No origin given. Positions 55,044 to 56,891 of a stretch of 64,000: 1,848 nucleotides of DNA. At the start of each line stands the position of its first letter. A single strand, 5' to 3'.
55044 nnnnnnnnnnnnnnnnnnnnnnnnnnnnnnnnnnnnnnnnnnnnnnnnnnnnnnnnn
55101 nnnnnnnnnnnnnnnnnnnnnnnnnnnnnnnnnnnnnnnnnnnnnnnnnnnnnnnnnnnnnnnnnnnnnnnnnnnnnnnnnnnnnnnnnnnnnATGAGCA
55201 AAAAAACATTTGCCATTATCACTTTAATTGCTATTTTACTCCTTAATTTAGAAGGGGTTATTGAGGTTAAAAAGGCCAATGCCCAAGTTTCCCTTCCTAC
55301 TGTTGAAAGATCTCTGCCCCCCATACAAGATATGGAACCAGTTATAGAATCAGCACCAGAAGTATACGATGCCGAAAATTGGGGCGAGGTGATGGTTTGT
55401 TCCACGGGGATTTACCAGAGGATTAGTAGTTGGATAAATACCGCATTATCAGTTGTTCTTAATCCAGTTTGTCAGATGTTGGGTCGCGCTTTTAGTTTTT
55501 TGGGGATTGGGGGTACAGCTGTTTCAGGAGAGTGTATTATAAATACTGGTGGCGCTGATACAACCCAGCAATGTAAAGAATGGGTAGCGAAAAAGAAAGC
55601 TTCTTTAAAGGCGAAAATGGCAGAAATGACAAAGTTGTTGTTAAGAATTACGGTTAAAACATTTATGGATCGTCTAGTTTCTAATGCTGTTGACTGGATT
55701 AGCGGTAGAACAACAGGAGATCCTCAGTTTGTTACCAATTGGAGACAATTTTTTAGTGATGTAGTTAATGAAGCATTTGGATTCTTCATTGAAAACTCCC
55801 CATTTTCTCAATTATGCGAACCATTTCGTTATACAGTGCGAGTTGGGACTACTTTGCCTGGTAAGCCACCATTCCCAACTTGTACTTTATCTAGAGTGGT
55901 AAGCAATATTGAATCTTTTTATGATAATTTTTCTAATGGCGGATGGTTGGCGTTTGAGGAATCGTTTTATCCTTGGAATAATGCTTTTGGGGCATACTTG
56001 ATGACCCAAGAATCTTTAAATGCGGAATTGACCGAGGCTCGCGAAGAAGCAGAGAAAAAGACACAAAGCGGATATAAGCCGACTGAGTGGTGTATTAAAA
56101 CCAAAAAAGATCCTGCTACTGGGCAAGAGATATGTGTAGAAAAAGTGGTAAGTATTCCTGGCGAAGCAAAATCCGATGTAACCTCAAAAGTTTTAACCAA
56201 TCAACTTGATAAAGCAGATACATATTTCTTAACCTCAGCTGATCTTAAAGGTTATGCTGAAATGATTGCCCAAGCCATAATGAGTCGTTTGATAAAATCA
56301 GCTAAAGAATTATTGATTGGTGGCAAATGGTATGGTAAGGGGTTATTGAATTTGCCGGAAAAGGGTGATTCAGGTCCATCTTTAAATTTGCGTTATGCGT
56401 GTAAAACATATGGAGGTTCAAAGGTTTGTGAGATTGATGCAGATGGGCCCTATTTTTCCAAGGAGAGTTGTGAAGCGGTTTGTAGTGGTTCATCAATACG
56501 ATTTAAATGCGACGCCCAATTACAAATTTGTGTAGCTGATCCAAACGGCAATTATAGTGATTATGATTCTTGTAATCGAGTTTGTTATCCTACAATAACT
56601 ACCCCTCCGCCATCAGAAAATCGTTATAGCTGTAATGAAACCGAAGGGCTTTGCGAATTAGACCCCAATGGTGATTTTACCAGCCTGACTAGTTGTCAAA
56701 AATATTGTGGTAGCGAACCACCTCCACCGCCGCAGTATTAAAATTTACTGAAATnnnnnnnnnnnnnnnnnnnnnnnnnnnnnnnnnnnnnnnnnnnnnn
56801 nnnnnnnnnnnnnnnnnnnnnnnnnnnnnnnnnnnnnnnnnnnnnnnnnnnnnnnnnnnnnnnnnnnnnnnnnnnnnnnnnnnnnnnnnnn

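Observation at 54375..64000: T4SS-like gene cluster centred on a VirB4-family ATPase with VirB3/PrgI-like and polytopic VirB6-like partners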

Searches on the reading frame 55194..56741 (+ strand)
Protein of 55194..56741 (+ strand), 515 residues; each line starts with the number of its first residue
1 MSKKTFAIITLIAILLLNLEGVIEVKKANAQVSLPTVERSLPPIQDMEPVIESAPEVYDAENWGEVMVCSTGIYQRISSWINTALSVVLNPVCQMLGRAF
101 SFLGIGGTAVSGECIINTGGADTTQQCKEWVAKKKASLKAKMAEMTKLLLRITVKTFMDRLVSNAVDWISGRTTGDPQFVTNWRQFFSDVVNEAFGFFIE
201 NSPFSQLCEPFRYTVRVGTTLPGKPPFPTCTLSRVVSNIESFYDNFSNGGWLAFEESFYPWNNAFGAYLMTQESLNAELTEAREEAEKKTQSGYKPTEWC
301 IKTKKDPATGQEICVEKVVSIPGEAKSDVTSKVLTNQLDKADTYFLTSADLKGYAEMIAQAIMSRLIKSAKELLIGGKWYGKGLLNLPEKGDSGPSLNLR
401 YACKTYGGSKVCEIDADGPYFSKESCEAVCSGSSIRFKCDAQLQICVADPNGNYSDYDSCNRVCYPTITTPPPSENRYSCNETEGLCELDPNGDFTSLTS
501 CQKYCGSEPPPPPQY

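Call 6: search_protein_families(library=pfam, proteins=[window:55194-56741:+], max_evalue=0.1)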
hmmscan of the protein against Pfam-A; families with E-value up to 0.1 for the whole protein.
window:55194-56741:+ (515 aa): 0 families

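Call 7: search_protein_families(library=ncbifam, proteins=[window:55194-56741:+], max_evalue=0.1)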
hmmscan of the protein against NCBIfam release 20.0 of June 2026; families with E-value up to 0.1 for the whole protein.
window:55194-56741:+ (515 aa): 0 families

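Call 34: find_homologous_proteins(query=window:55194-56741:+, max_evalue=0.001)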
Query window:55194-56741:+ (515 aa): 25 proteins with E <= 0.001 among 8000 candidates.
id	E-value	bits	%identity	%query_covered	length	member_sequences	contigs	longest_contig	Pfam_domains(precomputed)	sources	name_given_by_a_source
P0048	0.0e+0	1145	95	100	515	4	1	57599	-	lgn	-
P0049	0.0e+0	1044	87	100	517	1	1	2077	-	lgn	-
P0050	0.0e+0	1033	85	100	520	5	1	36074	-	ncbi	ncbi:MAG: hypothetical protein ACP5IX_00315 [Patescibacteria group bacterium]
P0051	1.7e-245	834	69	98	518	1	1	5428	-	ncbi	-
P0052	1.6e-215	735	62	100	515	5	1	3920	-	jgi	jgi:hypothetical protein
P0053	4.4e-208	710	64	92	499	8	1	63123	-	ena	-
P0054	5.1e-197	674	59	95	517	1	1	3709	-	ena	-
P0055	1.0e-188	647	57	95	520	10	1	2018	-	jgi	-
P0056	3.2e-184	632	54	96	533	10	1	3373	-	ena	-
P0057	2.9e-181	622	54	98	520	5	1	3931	-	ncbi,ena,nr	ncbi:MAG TPA: hypothetical protein PL075_02595 [Candidatus Paceibacterota bacterium]|nr:hypothetical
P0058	9.1e-170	584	50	98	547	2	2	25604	-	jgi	-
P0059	7.1e-166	571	54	89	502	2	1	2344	-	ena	-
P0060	6.5e-165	568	54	91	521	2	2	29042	-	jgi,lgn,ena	-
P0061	1.8e-159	550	48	98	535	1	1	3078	-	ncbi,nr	ncbi:MAG: hypothetical protein KBG30_13730 [Bacteroidales bacterium]|nr:hypothetical protein [Bacter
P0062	1.7e-158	547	53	91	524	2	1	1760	-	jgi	-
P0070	5.8e-20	90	38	31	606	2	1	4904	-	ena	-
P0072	2.7e-8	51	25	27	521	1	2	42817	-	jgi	jgi:hypothetical protein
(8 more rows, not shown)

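Call 59: predict_structure(alignment_id=A4)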
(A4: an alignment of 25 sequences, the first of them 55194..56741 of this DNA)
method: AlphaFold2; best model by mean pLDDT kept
length: 515 residues; sequences in the alignment: 25
mean_pLDDT: 45.2   pTM: 0.20
mean pLDDT of the five models: 45.2, 42.4, 40.3, 39.3, 38.6
residues with pLDDT >= 90: 0; 70-90: 47; 50-70: 116; < 50: 352
segments of 3 or more residues with pLDDT < 50: 17-127, 135-159, 167-188, 197-199, 201-207, 209-230, 232-270, 287-299, 317-398, 467-474, 508-515
pLDDT, mean of each block of 10 residues (from residue 1): 56 49 34 26 30 27 36 38 37 37 29 29 46 48 42 46 48 42 45 50 47 39 37 43 30 26 40 52 52 41 61 53 33 30 33 37 35 33 32 42 63 73 72 65 69 70 54 56 72 67 59 33
secondary structure, 60 per line:
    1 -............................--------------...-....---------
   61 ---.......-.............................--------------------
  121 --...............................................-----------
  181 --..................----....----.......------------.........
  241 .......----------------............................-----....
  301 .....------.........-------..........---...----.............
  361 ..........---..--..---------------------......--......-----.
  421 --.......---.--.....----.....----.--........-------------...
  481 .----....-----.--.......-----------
elements in order: H2-29 H48-51 H64-70 H72-100 H123-169 H183-200 H205-208 H213-219 H232-247 H264-291 E297-305 E312-320 H328-337 H348-370 E401-406 E409-414 H423-429 E436-440 E445-449 H457-464 E478-481 E486-489 H498-504

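Call 81: search_protein_representatives(alignment_id=A4)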
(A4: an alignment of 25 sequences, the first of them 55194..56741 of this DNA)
Query: 25 sequences, 508 profile positions. Proteins with E-value up to 0.001 (for the whole library): 5170; up to 1e-10: 4058; up to 1e-30: 1775. The best 150 are listed.
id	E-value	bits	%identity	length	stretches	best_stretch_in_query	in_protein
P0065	1.6e-228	776.4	-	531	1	2-506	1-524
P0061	5.1e-220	748.3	-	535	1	1-502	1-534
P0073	7.5e-198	675.2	-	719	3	1-485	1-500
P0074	3.9e-129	448.5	-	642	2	2-427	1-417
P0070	6.5e-116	404.9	-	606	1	2-507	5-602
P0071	4.5e-97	342.7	-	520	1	59-507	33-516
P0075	4.4e-77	276.8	-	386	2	125-370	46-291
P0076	1.9e-74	268.0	-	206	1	1-199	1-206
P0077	3.4e-72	260.6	-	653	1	135-462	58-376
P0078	2.5e-70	254.5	-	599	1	135-466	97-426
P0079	5.7e-70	253.3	-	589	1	149-471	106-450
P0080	1.1e-69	252.4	-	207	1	310-505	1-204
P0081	1.5e-66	242.1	-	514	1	82-475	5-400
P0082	5.9e-65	236.7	-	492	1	133-427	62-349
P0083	8.7e-65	236.2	-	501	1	113-503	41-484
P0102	6.4e-54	200.4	-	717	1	122-368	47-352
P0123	8.6e-52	193.3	-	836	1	138-415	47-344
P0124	1.0e-51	193.1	-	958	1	3-370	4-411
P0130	2.7e-51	191.7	-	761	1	119-366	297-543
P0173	3.3e-49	184.8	-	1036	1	136-368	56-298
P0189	8.0e-49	183.5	-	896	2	100-307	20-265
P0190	8.2e-49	183.5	-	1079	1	135-374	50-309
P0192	8.8e-49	183.4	-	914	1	143-370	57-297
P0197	1.1e-48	183.1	-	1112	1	133-375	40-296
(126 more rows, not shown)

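Call 82: search_protein_families(library=pfam, proteins=[P0123, P0124, P0173, P0190, P0197, P0130, P0189, P0192, P0102, P0073], max_evalue=0.001)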
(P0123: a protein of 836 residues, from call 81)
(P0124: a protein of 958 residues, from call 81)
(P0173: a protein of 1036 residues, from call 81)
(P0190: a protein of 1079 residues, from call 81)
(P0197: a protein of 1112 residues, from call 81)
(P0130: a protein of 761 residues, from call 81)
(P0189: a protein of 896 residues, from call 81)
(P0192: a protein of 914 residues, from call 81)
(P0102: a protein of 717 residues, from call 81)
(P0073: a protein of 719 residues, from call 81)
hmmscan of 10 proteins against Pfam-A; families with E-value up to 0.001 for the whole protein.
P0123 (836 aa): 1 family
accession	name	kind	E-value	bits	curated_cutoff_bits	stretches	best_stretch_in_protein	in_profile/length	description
PF16656.11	Pur_ac_phosph_N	-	7.6e-05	23.6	30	1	411-473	31-93/93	Purple acid Phosphatase, N-terminal domain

P0124 (958 aa): 0 families

P0173 (1036 aa): 0 families

P0190 (1079 aa): 0 families

P0197 (1112 aa): 0 families

P0130 (761 aa): 0 families

P0189 (896 aa): 0 families

P0192 (914 aa): 0 families

P0102 (717 aa): 0 families

P0073 (719 aa): 0 families

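Call 84: search_solved_structures(query=A7, max_evalue=10)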
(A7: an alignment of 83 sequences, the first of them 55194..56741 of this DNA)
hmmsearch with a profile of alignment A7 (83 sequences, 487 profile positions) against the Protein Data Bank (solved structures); distinct sequences matched with E-value up to 10: 57.
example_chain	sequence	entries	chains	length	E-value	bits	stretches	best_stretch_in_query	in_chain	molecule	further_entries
2fic_A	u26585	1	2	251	0.0031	20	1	288-469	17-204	Myc box-dependent-interacting protein 1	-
5zhy_A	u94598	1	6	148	0.0061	19.1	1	329-418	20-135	Spike glycoprotein, Spike glycoprotein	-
4zry_A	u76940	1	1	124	0.0097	18.4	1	324-422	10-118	Keratin, type I cytoskeletal 10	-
6uui_X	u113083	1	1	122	0.012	18.1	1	324-422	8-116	Keratin, type I cytoskeletal 10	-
4uy3_A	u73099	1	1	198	0.041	16.3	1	304-434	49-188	SEPTATION RING FORMATION REGULATOR EZRA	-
3jqh_A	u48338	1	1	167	0.049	16.1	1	352-466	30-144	C-type lectin domain family 4 member M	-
8p0a_A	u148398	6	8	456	0.051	16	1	323-466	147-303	Structural maintenance of chromosomes protein 1A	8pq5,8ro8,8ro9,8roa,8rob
8ro6_A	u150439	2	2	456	0.052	16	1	323-466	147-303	Structural maintenance of chromosomes protein 1A (SMC1A)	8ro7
28op_U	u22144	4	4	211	0.074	15.5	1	340-463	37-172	Centromere protein U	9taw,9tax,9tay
5ghe_A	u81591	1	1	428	0.12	14.8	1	305-460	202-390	Pesticidal crystal protein Cry6Aa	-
4xa3_A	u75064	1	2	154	0.14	14.6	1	374-482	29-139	Gp7-MYH7(1361-1425)-Eb1 chimera protein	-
9y5h_B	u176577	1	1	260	0.14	14.5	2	377-469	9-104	sc-t-SNARE-diff-#3.3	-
4zry_B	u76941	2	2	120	0.15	14.5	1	376-437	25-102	Keratin, type II cytoskeletal 1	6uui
6e6a_B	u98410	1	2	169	0.18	14.2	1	324-433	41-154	Inclusion membrane protein A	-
3tnu_A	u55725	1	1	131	0.27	13.7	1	315-420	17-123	Keratin, type I cytoskeletal 14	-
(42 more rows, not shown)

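Call 85: find_encoding_contigs(protein=P0072, flank=10000, max_places=2)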
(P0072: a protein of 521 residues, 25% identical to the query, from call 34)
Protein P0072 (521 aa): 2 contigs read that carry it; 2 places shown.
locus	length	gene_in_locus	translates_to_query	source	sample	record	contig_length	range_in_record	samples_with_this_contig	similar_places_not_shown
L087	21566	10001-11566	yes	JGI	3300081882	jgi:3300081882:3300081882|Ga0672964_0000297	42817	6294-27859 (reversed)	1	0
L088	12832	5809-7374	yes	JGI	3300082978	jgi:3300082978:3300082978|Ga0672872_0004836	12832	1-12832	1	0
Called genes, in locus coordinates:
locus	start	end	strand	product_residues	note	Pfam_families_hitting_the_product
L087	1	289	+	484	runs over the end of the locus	PF12307:DUF3631 (weak)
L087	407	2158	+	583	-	PF00239:Resolvase, PF07508:Recombinase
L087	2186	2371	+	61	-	-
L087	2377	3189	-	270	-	-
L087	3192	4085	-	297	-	-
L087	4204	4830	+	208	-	PF01078:Mg_chelatase, PF13335:Mg_chelatase_C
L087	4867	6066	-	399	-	PF23462:LysM3_NFP (faint), PF01476:LysM, PF23446:LysM1_NFP_LYK (faint), PF23473:LysM3_LYK4_5, PF01476:LysM, PF23473:LysM3_LYK4_5 (weak), PF01551:Peptidase_M23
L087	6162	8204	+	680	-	PF13087:AAA_12 (faint), PF00580:UvrD-helicase, PF01443:Viral_helicase1 (faint), PF13245:AAA_19, PF13604:AAA_30 (faint), PF13361:UvrD_C, PF13538:UvrD_C_2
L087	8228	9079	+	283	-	PF00398:RrnaAD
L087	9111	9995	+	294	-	-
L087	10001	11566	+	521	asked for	-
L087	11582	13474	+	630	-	-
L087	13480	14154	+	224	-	-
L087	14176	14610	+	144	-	PF12666:PrgI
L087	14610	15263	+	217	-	PF26593:TraC-like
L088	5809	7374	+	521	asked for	-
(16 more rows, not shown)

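Call 86: find_encoding_contigs(protein=P0070, flank=10000, max_places=2)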
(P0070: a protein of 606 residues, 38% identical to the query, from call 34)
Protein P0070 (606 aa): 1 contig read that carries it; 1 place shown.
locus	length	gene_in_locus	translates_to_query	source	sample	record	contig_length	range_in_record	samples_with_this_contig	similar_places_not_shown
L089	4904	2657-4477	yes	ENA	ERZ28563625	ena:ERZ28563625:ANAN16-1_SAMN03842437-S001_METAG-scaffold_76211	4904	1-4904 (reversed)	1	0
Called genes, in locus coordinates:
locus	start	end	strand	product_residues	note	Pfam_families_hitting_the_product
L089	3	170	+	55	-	?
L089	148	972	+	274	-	PF00398:RrnaAD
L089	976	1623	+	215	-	-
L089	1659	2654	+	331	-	PF18884:TSP3_bac (faint)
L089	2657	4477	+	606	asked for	-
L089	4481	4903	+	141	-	?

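Call 89: find_homologous_proteins(query=P0197, max_evalue=1e-10)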
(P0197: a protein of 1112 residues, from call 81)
Query P0197 (1112 aa): 175 proteins with E <= 1e-10 among 8000 candidates; the best 120 are listed.
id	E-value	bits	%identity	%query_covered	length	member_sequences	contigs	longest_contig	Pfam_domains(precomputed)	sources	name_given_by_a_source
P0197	0.0e+0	2568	100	100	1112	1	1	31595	-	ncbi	-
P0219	0.0e+0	2254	87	100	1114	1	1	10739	-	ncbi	-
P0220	0.0e+0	2044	80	100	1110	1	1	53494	-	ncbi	-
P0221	0.0e+0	1284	78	51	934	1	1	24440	-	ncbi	-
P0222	0.0e+0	1147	51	99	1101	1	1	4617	-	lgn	-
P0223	0.0e+0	1032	48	99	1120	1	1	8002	-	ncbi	-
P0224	2.8e-274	931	44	61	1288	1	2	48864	-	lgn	-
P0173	3.1e-272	924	56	70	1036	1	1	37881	-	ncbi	-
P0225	6.2e-260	884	49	51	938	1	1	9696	-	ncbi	-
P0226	4.6e-248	844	55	37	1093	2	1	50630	-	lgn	-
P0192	3.3e-240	818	49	51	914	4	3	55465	-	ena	-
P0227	1.2e-231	790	55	60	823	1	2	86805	-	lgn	-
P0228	5.5e-225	768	54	59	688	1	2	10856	-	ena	-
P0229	2.1e-222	759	54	59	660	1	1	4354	-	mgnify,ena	mgnify:CR=1 FL=1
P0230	1.4e-218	747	50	61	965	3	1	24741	-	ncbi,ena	ncbi:MAG TPA: hypothetical protein VJJ48_00350 [Candidatus Paceibacterota bacterium]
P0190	3.9e-174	600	49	48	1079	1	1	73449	-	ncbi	-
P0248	6.0e-172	592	52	49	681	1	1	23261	PF17210.10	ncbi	-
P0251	8.0e-168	579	52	27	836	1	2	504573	PF01833.31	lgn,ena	-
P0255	5.8e-159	549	50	26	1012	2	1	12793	PF00150.25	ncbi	-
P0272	2.9e-96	342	44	27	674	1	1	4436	PF18998.7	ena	-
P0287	8.8e-79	284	49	26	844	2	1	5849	PF00150.25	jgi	-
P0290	1.3e-74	270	43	32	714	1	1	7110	PF13229.13,PF22842.4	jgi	-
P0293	5.8e-52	195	41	24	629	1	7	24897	PF00754.32,PF22633.4,PF16403.12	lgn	-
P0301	1.1e-42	164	38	22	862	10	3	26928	PF16403.12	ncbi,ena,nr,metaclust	ncbi:MAG: hypothetical protein A2W51_01845 [Candidatus Zambryskibacteria bacterium RIFCSPHIGHO2_02_3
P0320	5.8e-36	142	37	21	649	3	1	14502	PF22633.4,PF16403.12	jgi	-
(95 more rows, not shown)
